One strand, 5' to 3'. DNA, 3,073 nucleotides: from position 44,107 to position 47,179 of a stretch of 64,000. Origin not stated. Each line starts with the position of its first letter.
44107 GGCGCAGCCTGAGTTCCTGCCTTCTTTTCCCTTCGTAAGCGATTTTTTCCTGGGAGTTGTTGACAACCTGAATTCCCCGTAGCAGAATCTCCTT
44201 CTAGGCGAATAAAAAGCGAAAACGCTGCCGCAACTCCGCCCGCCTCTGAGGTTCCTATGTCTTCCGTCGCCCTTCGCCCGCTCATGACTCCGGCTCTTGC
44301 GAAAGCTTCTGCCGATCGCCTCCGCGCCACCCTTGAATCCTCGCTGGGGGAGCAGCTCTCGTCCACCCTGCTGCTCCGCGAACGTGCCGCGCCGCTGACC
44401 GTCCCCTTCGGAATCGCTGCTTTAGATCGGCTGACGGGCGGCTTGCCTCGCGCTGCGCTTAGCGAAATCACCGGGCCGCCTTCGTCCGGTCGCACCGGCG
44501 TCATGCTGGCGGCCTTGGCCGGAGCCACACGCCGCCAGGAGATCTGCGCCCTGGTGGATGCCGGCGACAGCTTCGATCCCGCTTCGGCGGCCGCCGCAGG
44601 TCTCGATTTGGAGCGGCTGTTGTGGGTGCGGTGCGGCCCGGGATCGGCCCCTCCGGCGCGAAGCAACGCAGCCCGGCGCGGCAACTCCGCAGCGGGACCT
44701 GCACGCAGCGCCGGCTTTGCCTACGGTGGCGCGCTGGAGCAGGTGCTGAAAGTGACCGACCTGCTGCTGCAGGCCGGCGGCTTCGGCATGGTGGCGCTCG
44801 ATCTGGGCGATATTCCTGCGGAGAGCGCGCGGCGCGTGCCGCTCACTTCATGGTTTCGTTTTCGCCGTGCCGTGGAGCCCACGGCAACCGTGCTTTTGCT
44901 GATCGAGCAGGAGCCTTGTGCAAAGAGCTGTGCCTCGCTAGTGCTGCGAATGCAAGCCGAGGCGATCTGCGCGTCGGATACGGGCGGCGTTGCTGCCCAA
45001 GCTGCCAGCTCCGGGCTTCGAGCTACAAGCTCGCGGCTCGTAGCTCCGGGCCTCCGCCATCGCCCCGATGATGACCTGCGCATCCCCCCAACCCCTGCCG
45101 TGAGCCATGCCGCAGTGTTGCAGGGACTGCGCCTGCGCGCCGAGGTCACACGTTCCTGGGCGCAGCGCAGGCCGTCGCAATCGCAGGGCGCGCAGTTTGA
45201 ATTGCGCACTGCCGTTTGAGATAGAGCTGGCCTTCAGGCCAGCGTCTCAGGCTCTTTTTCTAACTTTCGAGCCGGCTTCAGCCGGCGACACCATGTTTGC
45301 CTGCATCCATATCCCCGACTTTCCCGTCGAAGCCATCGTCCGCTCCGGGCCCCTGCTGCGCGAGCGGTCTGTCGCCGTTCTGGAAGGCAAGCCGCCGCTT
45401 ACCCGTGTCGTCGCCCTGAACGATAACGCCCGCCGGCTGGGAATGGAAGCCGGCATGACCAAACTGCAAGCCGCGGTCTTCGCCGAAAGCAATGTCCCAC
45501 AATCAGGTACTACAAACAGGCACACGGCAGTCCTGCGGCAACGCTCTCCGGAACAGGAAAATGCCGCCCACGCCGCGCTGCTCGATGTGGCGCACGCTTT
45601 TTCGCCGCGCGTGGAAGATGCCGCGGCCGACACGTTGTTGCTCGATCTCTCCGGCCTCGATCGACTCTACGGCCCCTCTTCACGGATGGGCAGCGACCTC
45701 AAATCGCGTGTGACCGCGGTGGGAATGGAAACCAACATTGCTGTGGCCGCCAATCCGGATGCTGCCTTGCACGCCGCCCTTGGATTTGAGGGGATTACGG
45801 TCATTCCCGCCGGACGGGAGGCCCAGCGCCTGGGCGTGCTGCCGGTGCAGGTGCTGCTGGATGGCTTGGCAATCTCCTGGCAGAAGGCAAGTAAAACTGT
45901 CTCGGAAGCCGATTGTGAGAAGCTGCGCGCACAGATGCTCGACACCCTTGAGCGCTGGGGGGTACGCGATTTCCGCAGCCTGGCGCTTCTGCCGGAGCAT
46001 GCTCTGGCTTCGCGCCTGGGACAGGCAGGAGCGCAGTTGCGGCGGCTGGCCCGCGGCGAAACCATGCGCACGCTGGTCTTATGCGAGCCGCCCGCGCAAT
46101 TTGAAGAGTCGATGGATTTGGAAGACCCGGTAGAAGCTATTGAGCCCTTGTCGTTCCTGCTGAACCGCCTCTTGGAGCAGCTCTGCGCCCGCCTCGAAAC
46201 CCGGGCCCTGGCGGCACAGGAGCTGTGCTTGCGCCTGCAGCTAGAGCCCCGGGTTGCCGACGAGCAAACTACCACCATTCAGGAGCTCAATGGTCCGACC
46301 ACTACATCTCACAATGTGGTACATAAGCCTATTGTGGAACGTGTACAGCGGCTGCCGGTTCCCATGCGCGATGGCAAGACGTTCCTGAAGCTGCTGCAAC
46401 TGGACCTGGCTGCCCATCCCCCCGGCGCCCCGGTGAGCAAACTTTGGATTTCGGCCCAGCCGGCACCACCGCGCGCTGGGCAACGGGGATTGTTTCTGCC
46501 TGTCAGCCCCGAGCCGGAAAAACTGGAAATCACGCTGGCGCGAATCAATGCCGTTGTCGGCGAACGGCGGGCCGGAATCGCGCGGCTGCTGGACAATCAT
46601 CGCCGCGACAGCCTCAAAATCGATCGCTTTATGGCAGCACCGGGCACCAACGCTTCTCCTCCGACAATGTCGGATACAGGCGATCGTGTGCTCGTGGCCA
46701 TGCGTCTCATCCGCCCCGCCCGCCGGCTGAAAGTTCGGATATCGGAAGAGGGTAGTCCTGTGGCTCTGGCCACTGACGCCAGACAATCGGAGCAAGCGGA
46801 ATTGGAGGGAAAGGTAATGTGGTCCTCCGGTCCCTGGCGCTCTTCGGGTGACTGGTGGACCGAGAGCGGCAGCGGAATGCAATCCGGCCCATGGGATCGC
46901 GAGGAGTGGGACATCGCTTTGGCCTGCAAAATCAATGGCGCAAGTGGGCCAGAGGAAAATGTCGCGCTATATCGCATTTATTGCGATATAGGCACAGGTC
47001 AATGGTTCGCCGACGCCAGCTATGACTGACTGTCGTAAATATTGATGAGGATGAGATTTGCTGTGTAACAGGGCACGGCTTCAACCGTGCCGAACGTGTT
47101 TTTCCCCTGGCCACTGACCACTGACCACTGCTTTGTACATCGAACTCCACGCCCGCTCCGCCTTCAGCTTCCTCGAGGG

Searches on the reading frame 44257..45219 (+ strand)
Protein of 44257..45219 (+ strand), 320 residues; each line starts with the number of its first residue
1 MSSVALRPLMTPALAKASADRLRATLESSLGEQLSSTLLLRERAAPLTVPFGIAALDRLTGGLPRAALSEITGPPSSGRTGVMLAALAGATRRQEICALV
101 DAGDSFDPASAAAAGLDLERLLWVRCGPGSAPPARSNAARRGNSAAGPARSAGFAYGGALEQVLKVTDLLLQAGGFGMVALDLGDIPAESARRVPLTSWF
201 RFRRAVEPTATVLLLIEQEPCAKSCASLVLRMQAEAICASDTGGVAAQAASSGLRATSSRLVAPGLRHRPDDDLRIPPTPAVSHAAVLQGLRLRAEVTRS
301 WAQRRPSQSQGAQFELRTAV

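Call 50: search_protein_families(library=pfam, proteins=[window:44257-45219:+], max_evalue=0.001)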
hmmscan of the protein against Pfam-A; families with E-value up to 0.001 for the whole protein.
window:44257-45219:+ (320 aa): 1 family
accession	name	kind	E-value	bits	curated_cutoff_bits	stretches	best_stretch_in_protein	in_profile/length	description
PF00154.27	RecA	-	6.4e-12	45.9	27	1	51-123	35-109/262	recA bacterial DNA recombination protein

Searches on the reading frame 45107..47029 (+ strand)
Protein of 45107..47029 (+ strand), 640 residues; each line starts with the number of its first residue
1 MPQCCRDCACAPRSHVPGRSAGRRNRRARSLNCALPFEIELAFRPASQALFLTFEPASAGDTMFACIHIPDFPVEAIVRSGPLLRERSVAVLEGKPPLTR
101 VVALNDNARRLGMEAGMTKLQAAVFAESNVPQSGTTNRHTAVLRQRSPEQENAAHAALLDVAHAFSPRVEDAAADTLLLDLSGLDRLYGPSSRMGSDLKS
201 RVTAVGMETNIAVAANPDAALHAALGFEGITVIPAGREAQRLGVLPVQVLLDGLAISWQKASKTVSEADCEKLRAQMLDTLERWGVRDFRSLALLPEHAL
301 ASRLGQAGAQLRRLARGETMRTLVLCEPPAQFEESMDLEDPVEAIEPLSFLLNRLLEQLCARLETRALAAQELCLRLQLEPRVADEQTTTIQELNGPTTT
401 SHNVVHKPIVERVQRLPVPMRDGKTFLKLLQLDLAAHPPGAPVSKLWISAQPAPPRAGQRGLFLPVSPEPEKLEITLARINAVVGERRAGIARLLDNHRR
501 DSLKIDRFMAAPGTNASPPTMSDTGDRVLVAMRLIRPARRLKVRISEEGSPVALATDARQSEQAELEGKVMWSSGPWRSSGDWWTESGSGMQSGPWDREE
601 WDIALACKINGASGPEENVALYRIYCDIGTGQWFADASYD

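Call 50: search_protein_families(library=pfam, proteins=[window:45107-47029:+], max_evalue=0.001)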
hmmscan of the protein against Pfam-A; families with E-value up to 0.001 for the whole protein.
window:45107-47029:+ (640 aa): 1 family
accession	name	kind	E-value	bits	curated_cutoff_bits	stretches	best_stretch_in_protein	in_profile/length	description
PF00817.25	IMS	-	2.3e-14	54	23.2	1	70-220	4-143/148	impB/mucB/samB family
